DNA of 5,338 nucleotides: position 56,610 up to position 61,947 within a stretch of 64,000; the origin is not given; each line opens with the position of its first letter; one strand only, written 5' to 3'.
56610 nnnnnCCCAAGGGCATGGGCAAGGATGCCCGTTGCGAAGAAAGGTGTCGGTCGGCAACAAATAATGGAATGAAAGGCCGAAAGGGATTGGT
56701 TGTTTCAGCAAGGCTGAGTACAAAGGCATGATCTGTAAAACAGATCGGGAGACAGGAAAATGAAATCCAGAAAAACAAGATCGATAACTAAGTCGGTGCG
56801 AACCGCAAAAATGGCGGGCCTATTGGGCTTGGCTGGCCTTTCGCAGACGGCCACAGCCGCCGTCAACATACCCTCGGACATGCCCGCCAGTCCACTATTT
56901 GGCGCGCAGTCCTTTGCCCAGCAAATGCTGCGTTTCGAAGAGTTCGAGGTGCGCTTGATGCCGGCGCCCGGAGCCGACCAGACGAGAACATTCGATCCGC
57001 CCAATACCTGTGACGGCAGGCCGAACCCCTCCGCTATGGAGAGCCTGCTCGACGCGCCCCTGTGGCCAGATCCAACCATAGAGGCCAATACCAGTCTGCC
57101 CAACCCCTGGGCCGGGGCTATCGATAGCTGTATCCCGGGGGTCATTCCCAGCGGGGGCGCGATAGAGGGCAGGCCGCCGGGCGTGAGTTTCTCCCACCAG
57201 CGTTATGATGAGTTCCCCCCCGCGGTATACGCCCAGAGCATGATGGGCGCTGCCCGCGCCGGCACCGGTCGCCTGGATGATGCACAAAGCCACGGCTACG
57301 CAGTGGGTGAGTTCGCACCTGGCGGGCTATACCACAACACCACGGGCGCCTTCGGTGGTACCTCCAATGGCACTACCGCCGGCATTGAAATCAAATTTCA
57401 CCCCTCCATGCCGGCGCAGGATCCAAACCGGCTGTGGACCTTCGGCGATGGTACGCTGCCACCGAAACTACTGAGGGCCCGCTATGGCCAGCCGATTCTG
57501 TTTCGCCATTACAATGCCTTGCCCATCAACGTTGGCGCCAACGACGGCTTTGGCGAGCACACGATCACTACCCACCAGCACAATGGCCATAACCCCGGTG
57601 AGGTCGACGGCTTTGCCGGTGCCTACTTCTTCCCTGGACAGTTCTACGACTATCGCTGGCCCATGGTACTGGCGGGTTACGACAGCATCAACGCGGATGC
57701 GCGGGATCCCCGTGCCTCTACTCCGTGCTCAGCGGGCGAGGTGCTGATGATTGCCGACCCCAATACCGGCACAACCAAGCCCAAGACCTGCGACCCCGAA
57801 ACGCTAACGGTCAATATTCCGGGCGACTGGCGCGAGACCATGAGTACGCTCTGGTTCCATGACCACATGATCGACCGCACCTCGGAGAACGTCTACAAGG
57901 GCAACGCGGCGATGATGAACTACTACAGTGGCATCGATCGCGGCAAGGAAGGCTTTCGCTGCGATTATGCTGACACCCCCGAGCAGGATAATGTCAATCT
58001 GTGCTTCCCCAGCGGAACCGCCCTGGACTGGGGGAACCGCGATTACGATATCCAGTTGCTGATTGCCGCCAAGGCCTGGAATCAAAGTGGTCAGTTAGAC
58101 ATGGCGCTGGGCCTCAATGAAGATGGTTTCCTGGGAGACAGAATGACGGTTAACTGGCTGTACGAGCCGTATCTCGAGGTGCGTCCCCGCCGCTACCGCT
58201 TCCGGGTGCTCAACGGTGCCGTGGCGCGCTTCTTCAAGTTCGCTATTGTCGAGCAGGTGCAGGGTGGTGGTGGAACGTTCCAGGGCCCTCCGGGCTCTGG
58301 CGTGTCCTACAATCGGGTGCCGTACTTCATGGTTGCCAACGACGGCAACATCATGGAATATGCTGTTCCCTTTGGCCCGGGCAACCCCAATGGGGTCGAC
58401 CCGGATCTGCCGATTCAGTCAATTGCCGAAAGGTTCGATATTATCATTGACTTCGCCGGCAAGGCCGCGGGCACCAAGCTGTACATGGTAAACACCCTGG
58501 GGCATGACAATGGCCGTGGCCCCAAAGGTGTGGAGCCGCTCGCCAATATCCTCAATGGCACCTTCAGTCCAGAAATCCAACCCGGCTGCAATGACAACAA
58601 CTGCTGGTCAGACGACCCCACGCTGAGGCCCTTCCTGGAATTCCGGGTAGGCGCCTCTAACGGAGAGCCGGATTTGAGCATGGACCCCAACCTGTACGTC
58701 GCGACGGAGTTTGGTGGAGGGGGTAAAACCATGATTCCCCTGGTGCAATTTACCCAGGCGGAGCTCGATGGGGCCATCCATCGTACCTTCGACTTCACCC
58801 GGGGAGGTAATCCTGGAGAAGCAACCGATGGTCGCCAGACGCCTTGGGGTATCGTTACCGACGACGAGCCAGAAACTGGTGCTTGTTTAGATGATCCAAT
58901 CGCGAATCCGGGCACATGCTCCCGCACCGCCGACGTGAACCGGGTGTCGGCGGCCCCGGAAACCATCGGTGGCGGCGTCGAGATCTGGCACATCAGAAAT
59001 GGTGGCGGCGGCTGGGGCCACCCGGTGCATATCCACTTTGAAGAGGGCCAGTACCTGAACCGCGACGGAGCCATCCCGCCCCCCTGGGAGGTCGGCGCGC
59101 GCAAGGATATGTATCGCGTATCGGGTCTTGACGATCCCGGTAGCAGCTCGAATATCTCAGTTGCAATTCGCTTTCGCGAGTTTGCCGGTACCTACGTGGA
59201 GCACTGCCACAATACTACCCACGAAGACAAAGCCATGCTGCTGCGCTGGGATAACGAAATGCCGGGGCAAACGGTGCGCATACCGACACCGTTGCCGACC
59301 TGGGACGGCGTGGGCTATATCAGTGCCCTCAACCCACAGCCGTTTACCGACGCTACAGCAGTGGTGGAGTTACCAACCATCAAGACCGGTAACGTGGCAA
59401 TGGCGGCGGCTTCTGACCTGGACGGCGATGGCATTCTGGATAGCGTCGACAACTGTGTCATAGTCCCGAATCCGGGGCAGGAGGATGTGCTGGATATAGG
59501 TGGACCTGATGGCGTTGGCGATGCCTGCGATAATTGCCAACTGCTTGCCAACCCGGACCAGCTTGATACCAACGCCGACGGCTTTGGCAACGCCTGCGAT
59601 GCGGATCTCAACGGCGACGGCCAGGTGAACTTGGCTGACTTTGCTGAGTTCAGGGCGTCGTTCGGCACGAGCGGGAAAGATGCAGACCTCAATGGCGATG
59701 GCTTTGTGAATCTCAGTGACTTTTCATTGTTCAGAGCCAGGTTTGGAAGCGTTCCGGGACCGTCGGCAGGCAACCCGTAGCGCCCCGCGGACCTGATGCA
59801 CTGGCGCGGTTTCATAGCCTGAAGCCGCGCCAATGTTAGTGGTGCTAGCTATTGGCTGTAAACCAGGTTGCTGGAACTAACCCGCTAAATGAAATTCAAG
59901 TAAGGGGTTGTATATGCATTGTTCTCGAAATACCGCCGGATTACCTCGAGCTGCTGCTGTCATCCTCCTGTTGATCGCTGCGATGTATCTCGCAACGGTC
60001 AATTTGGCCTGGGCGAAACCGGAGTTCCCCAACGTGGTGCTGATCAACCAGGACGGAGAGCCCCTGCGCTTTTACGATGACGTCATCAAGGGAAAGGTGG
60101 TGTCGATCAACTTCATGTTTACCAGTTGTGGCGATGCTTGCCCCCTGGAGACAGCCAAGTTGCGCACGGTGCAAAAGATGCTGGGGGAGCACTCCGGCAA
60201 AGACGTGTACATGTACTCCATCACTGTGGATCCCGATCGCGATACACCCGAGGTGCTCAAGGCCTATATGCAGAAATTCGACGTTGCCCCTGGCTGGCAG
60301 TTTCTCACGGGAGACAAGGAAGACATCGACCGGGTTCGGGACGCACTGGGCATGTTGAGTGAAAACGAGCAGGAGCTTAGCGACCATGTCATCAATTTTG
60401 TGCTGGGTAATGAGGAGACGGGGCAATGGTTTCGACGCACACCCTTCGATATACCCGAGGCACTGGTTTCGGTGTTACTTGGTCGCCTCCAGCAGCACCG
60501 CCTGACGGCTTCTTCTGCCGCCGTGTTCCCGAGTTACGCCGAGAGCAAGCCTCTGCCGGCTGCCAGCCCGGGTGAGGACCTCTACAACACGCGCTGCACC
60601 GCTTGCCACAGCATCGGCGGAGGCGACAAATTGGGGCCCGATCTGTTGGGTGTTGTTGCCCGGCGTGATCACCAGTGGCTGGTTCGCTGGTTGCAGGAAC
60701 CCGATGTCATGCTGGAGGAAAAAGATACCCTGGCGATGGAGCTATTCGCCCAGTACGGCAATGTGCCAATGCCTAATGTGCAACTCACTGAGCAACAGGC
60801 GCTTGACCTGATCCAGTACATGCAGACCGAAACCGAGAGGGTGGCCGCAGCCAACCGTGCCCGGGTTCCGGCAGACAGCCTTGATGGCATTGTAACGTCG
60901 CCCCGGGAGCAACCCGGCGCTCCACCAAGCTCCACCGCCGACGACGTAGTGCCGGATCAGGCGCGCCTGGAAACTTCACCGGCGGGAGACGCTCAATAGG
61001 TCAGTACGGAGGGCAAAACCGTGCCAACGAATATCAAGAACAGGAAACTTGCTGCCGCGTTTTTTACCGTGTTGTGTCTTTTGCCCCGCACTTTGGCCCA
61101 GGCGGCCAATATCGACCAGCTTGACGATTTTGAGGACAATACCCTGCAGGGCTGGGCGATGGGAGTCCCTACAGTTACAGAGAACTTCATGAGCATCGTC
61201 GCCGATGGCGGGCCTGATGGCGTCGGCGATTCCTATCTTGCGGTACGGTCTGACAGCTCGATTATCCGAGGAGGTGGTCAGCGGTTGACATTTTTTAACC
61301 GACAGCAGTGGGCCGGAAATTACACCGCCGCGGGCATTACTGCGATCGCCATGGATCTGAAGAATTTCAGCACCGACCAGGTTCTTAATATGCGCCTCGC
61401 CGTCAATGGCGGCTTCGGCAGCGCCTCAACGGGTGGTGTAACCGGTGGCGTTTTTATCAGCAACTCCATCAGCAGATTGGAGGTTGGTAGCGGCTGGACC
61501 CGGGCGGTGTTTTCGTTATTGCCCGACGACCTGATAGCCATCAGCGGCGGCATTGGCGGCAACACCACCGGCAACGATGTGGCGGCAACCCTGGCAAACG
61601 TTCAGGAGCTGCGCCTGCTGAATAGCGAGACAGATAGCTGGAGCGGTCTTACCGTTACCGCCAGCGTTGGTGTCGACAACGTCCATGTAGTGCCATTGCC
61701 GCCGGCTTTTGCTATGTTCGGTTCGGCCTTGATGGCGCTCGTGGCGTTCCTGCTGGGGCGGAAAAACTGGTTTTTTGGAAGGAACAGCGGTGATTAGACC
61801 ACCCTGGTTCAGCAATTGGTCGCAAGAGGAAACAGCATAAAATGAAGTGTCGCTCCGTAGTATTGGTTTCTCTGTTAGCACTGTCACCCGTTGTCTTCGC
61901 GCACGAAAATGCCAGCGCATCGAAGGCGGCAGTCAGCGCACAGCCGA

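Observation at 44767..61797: Two sigma-54 operons encode a secreted haem/copper oxidoreductase set plus unknown-family paralogs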

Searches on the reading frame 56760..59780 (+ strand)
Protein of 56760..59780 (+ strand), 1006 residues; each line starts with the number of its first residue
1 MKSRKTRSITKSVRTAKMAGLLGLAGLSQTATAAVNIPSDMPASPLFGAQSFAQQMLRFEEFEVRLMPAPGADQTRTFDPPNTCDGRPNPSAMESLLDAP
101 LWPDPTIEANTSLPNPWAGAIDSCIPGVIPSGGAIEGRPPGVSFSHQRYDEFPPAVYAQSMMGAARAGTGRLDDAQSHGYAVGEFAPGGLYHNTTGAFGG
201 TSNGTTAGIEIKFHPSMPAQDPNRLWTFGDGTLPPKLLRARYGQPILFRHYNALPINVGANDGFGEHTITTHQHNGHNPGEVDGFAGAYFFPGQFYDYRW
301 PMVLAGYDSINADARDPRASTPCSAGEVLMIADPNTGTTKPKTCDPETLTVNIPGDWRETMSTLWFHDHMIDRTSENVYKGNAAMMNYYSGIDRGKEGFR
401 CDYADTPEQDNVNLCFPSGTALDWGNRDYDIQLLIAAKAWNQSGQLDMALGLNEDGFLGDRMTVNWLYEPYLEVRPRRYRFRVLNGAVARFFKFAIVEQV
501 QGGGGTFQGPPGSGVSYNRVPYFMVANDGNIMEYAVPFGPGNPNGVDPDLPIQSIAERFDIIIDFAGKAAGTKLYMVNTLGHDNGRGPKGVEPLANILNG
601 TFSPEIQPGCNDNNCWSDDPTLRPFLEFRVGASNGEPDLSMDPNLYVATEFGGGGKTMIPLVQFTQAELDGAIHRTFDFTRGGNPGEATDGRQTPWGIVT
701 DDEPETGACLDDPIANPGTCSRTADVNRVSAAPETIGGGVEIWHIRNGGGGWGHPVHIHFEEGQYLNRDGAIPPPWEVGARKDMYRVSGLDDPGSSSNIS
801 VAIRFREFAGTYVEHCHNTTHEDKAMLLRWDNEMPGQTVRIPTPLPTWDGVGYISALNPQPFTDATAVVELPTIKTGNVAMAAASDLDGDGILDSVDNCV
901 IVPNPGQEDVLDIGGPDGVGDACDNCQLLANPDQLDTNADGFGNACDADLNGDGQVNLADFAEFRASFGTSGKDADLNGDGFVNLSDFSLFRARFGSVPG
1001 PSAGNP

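Call 4: search_protein_families(library=pfam, proteins=[window:56760-59780:+], max_evalue=0.01)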
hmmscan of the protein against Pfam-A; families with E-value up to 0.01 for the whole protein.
window:56760-59780:+ (1006 aa): 5 families
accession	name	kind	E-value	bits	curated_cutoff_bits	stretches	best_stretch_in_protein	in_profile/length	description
PF02412.23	TSP_3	-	1e-08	35.1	25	2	886-907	15-36/36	Thrombospondin type 3 repeat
PF07731.20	Cu-oxidase_2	-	1.6e-07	31.6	20.4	1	735-831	39-132/137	Multicopper oxidase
PF00404.24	Dockerin_1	-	2.7e-07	31.1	22.9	1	949-990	3-51/57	Dockerin type I domain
PF00036.39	EF-hand_1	-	0.0017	18.2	25.4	0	974-989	8-23/29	EF hand domain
PF13499.12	EF-hand_7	-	0.0094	16.7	30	0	947-964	48-65/67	EF-hand domain pair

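Call 5: search_protein_families(library=ncbifam, proteins=[window:56760-59780:+], max_evalue=0.01)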
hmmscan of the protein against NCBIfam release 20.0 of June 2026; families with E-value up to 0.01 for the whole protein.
window:56760-59780:+ (1006 aa): 6 families
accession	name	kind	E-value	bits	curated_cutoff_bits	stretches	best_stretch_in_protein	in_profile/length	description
NF047638.1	throspo3_MtsC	equivalog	1.6e-18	66.9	350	1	881-980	61-156/428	cell-cell cohesion MYXO-CTERM protein MtsC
NF008205.1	PRK10965.1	equivalog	5.7e-16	58.4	525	2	737-829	438-525/529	multicopper oxidase CueO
NF045554.1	AmiPhnlOxPhsA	equivalog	7.9e-16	57.7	950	1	456-582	236-339/581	O-aminophenol oxidase PhsA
NF045500.1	Omp28_seleno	equivalog_domain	5.3e-07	29.3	200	1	884-927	272-311/377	Omp28-related selenoprotein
NF041540.1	dockerin_GC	domain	6.8e-07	29.6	29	1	946-995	1-63/67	GC-type dockerin domain-anchored protein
NF008135.0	PRK10883.1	equivalog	4.3e-05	22.2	581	1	453-496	203-246/471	cell division protein FtsP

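Call 12: find_homologous_proteins(query=window:56760-59400:+, max_evalue=1e-10)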
Query window:56760-59400:+ (880 aa): 4730 proteins with E <= 1e-10 among 8000 candidates; the best 120 are listed.
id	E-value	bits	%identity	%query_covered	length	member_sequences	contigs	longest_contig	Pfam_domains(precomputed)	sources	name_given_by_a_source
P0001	0.0e+0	2099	100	100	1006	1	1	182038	PF02412.24,PF07731.21,PF00404.25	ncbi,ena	-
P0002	0.0e+0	1851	89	100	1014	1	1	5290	PF02412.24,PF07731.21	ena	-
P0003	0.0e+0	1677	82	99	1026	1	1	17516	PF02412.24,PF07731.21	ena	-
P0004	0.0e+0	1648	80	100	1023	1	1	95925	PF02412.24,PF07731.21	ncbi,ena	-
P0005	0.0e+0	1643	80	100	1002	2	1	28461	PF02412.24,PF07731.21,PF00404.25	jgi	jgi:FtsP/CotA-like multicopper oxidase with cupredoxin domain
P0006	0.0e+0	1569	78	99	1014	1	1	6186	PF07731.21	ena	-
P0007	0.0e+0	1494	74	99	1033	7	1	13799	PF02412.24,PF07731.21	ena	-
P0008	0.0e+0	1469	74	100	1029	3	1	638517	PF02412.24,PF07731.21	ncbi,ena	-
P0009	0.0e+0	1442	72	99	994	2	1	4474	PF07731.21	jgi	jgi:FtsP/CotA-like multicopper oxidase with cupredoxin domain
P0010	0.0e+0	1438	73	99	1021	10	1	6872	PF02412.24,PF07731.21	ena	-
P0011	0.0e+0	1405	70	100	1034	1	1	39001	PF07731.21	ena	-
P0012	0.0e+0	1400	72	96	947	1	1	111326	PF07731.21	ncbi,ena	-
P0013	0.0e+0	1358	85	77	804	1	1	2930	PF02412.24,PF07731.21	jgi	jgi:FtsP/CotA-like multicopper oxidase with cupredoxin domain/uncharacterized protein (DUF2141 famil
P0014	0.0e+0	1347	71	94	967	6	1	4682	PF02412.24,PF07731.21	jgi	jgi:FtsP/CotA-like multicopper oxidase with cupredoxin domain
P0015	0.0e+0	1323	66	100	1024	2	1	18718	PF02412.24,PF07731.21,PF00404.25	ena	-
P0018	0.0e+0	1286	64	100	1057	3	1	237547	PF02412.24,PF07731.21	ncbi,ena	-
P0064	2.9e-294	997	56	99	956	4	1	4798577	PF07731.21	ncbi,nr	ncbi:multicopper oxidase domain-containing protein [Methylomonas sp. LL1]|nr:multicopper oxidase dom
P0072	2.6e-270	918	53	96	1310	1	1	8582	PF07731.21,PF02630.21,PF13442.12,PF00034.27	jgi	jgi:cytochrome oxidase Cu insertion factor (SCO1/SenC/PrrC family)/FtsP/CotA-like multicopper oxidas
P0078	9.6e-262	889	53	95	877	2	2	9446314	PF07731.21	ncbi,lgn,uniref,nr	ncbi:multicopper oxidase domain-containing protein [Haliangium ochraceum]|uniref:Bilirubin oxidase n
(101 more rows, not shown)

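Call 14: search_solved_structures(query=window:56760-59780:+, max_evalue=0.001)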
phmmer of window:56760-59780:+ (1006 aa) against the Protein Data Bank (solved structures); distinct sequences matched with E-value up to 0.001: 67 (the best 60 are shown).
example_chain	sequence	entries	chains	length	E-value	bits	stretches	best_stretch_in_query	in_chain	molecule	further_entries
3fby_A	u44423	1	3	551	9e-23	83.3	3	886-954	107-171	Cartilage oligomeric matrix protein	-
6iqz_A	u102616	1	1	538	3.3e-21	78.1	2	735-830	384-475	Bilirubin oxidase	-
8rtr_AAA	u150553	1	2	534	3.5e-21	78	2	735-830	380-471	Bilirubin oxidase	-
2xll_A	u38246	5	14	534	4e-21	77.8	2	735-830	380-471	BILIRUBIN OXIDASE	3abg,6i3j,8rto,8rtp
6iqx_A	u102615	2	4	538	1.2e-20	76.3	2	358-579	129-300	Bilirubin oxidase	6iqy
8rtq_AAA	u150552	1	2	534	3.7e-20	74.6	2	358-579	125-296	Bilirubin oxidase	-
6i3l_A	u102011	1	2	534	5.7e-20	74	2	358-579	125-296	Bilirubin oxidase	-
6i3k_A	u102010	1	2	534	2.2e-19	72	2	358-579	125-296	Bilirubin oxidase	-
8z59_A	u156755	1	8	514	9.1e-16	60.1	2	421-496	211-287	Bilirubin oxidase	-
2rhp_A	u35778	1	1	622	3e-14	55.1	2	886-957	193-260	Thrombospondin-2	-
1yo8_A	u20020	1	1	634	3.7e-14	54.7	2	886-963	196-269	thrombospondin-2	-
9rc8_A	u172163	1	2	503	9.6e-13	50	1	734-832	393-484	Multicopper oxidase domain-containing protein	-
9rc6_A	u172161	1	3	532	9.8e-13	50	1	734-833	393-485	Multicopper oxidase domain-containing protein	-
6xj0_A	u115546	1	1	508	9.8e-13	50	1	734-832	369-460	Multicopper oxidase mco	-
9rc3_A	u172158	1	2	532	1.2e-12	49.8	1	734-832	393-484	Multicopper oxidase, type 2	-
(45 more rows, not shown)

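Call 16: find_encoding_contigs(protein=P0001, flank=10000, max_places=3)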
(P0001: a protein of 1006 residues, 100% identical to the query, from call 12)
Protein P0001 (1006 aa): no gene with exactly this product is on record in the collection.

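Call 17: find_encoding_contigs(protein=P0008, flank=10000, max_places=3)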
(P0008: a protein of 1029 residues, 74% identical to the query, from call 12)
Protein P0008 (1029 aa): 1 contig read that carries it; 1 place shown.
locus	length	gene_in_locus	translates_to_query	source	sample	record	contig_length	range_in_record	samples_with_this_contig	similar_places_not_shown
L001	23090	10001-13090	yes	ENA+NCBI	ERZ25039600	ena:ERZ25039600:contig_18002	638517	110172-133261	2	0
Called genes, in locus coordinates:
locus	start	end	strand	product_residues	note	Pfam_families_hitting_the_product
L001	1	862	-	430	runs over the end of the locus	-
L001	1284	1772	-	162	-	-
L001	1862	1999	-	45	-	-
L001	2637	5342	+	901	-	PF03150:CCP_MauG, PF02412:TSP_3 (weak), PF00404:Dockerin_1 (faint)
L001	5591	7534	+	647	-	-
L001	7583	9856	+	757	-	PF00404:Dockerin_1 (faint)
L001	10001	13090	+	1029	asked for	PF07731:Cu-oxidase_2 (weak), PF02412:TSP_3 (faint)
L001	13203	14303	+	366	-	PF02630:SCO1-SenC, PF00034:Cytochrom_C (weak)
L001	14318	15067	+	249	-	-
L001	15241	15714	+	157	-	-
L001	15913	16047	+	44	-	-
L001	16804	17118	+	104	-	-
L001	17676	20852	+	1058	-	-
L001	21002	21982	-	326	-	PF13623:SurA_N_2, PF13624:SurA_N_3, PF13145:Rotamase_2, PF13616:Rotamase_3, PF00639:Rotamase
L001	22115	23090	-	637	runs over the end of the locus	PF10282:Lactonase (faint), PF21783:YNCE (faint), PF25174:Beta-prop_THOC3, PF02239:Cytochrom_D1 (faint)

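Call 18: find_encoding_contigs(protein=P0018, flank=10000, max_places=2)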
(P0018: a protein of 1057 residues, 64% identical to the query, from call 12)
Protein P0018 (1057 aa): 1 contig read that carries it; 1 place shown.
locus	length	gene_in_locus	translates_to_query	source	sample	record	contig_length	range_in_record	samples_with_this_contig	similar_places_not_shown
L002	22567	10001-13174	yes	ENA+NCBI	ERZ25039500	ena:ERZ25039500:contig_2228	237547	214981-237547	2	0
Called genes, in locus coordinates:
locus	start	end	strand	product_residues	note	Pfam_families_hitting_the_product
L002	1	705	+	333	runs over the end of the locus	PF01193:RNA_pol_L, PF13656:RNA_pol_L_2 (faint), PF01000:RNA_pol_A_bac, PF03118:RNA_pol_A_CTD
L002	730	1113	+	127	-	PF01196:Ribosomal_L17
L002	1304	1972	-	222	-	PF00072:Response_reg, PF00196:GerE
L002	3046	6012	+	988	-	PF03150:CCP_MauG, PF02412:TSP_3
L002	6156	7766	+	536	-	-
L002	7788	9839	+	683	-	PF02412:TSP_3 (faint)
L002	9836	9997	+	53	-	-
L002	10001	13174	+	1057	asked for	PF07731:Cu-oxidase_2 (weak), PF02412:TSP_3 (faint)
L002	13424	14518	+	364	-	PF00578:AhpC-TSA (faint), PF02630:SCO1-SenC, PF00034:Cytochrom_C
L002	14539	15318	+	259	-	-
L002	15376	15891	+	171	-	-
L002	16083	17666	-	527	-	-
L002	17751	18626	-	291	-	-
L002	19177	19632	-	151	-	-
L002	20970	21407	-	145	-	-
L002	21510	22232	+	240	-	PF01887:SAM_HAT_N, PF20257:SAM_HAT_C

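Call 19: find_encoding_contigs(protein=P0064, flank=10000, max_places=2)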
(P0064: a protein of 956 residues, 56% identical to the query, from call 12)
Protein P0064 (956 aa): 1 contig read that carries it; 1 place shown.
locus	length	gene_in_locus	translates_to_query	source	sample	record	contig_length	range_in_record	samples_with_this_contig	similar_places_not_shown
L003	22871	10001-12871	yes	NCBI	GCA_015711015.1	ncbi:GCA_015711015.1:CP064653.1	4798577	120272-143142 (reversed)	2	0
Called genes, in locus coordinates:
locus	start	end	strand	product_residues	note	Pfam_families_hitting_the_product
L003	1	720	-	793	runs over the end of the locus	PF03150:CCP_MauG, PF02412:TSP_3 (faint), PF00404:Dockerin_1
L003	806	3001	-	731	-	PF02412:TSP_3 (faint)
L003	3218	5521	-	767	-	PF02412:TSP_3 (faint)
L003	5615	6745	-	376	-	PF02412:TSP_3 (faint), PF00404:Dockerin_1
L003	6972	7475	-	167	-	-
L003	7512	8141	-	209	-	-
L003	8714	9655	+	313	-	PF00578:AhpC-TSA (faint), PF02630:SCO1-SenC, PF00034:Cytochrom_C, PF13442:Cytochrome_CBB3 (weak)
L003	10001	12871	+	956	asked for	PF07731:Cu-oxidase_2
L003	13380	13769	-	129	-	PF00072:Response_reg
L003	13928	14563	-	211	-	PF00072:Response_reg, PF08281:Sigma70_r4_2 (weak), PF00196:GerE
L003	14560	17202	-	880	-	PF00989:PAS (faint), PF08447:PAS_3, PF08448:PAS_4 (faint), PF13426:PAS_9 (faint), PF08447:PAS_3, PF00512:HisKA, PF02518:HATPase_c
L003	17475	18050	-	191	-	PF13532:2OG-FeII_Oxy_2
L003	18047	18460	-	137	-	PF01814:Hemerythrin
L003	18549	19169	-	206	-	PF02798:GST_N, PF13417:GST_N_3, PF13409:GST_N_2, PF13410:GST_C_2 (faint)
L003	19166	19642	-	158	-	-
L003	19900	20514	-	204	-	PF06080:DUF938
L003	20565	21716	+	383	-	PF04339:FemAB_like, PF13480:Acetyltransf_6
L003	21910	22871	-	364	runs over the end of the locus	-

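Call 20: find_encoding_contigs(protein=P0078, flank=10000, max_places=2)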
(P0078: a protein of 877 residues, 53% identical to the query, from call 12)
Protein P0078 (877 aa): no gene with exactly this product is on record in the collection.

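Call 86: search_protein_families(library=pfam, proteins=[L001:5591-7534:+, L001:7583-9856:+, L001:17676-20852:+, L003:6972-7475:-, L003:7512-8141:-], max_evalue=0.01)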
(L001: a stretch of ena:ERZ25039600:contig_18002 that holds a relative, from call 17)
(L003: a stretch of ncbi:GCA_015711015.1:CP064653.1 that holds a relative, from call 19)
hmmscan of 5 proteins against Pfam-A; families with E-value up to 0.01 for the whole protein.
L001:5591-7534:+ (647 aa): 0 families

L001:7583-9856:+ (757 aa): 2 families
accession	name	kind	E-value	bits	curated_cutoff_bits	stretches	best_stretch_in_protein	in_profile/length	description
PF00404.24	Dockerin_1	-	1.3e-07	32.1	22.9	1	699-746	3-56/57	Dockerin type I domain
PF02412.23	TSP_3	-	0.00032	20.8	25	1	663-684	15-36/36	Thrombospondin type 3 repeat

L001:17676-20852:+ (1058 aa): 0 families

L003:6972-7475:- (167 aa): 0 families

L003:7512-8141:- (209 aa): 0 families

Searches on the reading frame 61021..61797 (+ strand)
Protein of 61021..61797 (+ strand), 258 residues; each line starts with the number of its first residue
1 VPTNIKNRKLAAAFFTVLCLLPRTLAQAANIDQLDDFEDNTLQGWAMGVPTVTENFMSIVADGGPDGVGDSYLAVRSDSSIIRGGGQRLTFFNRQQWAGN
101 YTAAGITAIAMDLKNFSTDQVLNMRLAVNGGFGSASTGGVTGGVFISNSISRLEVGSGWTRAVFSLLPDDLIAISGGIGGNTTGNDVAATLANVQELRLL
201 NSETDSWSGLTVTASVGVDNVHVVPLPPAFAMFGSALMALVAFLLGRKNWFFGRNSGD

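Call 4: search_protein_families(library=pfam, proteins=[window:61021-61797:+], max_evalue=0.01)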
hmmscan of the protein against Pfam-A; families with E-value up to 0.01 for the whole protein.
window:61021-61797:+ (258 aa): 0 families

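Call 5: search_protein_families(library=ncbifam, proteins=[window:61021-61797:+], max_evalue=0.01)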
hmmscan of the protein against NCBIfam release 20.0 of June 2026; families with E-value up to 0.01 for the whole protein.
window:61021-61797:+ (258 aa): 0 families

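Call 54: search_protein_families(library=pfam, proteins=[window:61021-61797:+], max_evalue=1)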
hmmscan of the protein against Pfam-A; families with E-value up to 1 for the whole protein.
window:61021-61797:+ (258 aa): 0 families
